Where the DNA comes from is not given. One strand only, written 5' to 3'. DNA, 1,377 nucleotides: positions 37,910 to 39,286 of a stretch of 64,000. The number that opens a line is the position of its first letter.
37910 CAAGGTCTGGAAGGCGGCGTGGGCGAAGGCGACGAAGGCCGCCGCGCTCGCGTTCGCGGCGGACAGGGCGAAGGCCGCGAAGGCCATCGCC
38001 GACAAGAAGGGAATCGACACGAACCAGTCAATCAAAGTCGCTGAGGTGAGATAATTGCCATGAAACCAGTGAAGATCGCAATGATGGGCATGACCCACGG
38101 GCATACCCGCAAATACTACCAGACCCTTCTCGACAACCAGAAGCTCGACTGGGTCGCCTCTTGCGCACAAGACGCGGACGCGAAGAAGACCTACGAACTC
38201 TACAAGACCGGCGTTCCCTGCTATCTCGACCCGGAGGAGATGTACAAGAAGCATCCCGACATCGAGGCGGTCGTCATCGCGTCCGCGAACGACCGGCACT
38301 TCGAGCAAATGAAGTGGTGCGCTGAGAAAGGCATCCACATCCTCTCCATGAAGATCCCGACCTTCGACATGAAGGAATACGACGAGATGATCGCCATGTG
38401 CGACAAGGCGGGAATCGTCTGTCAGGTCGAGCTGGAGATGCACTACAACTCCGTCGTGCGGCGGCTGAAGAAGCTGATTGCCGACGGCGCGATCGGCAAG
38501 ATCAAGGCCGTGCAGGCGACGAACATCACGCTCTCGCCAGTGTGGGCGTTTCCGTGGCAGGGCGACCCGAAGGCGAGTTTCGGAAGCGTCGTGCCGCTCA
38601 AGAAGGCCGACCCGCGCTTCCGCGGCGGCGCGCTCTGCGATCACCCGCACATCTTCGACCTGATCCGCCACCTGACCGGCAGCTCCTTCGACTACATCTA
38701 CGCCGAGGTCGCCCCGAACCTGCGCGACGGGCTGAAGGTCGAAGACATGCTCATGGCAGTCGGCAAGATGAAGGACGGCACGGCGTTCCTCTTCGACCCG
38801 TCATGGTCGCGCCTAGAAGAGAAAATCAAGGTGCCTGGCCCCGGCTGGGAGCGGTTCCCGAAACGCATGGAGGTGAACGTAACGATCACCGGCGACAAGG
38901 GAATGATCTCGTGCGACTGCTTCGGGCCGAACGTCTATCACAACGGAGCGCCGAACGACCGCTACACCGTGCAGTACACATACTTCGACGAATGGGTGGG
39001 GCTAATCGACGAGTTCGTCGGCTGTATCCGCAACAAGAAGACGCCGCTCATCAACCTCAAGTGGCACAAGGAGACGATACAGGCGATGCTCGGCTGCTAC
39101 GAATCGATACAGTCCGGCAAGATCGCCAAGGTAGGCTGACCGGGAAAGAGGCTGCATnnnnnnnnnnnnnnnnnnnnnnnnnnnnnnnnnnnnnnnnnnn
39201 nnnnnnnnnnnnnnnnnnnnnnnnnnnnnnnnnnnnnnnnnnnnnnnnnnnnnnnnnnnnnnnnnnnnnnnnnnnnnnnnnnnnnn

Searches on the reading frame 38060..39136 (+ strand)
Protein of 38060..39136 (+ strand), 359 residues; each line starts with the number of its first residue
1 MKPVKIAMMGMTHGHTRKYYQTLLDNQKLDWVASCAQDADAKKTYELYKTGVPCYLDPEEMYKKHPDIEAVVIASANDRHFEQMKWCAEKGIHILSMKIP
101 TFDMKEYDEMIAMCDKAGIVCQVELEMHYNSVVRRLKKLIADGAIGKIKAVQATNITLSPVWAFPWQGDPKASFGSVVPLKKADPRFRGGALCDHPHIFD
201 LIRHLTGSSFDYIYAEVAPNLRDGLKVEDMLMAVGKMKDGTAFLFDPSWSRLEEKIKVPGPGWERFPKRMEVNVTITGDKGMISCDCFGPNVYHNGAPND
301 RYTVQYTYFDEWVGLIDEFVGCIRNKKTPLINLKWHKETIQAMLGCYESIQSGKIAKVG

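Call 17: search_protein_families(library=pfam, proteins=[window:38060-39136:+], max_evalue=0.001)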
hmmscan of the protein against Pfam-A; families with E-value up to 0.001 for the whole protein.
window:38060-39136:+ (359 aa): 4 families
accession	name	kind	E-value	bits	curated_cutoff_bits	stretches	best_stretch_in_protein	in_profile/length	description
PF22725.1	GFO_IDH_MocA_C3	-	1.9e-13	50.9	27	1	133-283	1-123/124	GFO/IDH/MocA C-terminal domain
PF01408.29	GFO_IDH_MocA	-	1.3e-11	45.6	24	1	5-124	2-119/120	Oxidoreductase family, NAD-binding Rossmann fold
PF02894.22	GFO_IDH_MocA_C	-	5.3e-09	36.6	22.9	1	183-355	34-215/218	Oxidoreductase family, C-terminal alpha/beta domain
PF22685.1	Gal80p_C-like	-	9.5e-05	23.1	29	0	133-242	3-103/152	Gal80p, C-terminal domain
